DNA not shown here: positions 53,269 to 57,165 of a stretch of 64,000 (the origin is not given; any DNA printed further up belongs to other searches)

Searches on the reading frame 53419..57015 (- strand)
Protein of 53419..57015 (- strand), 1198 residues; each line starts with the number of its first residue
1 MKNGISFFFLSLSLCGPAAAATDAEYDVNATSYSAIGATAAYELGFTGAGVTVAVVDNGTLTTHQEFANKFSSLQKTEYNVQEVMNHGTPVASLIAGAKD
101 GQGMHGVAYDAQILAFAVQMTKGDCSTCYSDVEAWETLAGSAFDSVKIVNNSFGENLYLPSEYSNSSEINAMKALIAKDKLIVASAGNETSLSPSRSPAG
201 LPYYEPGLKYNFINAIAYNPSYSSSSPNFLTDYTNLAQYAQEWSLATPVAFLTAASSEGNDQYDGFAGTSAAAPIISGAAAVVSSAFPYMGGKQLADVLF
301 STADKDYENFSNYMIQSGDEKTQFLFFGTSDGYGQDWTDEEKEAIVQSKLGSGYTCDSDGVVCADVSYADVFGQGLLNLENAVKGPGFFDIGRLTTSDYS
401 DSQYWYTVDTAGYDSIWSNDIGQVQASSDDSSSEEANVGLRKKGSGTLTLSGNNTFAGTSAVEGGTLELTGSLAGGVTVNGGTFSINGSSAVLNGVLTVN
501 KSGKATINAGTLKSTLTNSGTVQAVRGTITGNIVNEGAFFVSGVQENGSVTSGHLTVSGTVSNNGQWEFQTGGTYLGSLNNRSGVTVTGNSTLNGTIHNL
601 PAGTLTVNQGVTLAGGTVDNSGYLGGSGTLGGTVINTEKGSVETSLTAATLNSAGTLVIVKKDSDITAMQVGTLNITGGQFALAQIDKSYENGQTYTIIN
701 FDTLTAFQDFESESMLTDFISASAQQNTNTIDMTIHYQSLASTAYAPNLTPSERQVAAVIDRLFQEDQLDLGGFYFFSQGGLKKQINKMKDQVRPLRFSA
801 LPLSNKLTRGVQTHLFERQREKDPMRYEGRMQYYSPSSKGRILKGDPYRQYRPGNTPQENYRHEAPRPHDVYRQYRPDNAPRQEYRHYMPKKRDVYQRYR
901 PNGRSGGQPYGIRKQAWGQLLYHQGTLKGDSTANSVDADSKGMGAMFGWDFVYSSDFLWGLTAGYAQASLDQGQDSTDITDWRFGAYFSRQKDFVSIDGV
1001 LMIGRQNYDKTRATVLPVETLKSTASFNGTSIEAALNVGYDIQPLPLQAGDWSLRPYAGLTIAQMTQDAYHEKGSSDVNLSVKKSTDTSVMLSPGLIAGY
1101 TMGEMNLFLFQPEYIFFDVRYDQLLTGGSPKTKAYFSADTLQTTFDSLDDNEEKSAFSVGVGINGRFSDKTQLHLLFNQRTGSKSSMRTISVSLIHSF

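Call 68: search_protein_families(library=pfam, proteins=[window:53419-57015:-], max_evalue=0.0001)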
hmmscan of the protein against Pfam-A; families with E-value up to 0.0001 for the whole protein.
window:53419-57015:- (1198 aa): 3 families
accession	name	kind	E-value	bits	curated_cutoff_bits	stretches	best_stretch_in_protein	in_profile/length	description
PF03797.25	Autotransporter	-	1.5e-39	136.7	26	1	916-1175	1-252/255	Autotransporter beta-domain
PF00082.27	Peptidase_S8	-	4.9e-37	128.2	21.8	1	48-309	1-274/288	Subtilase family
PF12951.13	PATR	-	3.2e-09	37.1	27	1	440-469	1-30/30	Passenger-associated-transport-repeat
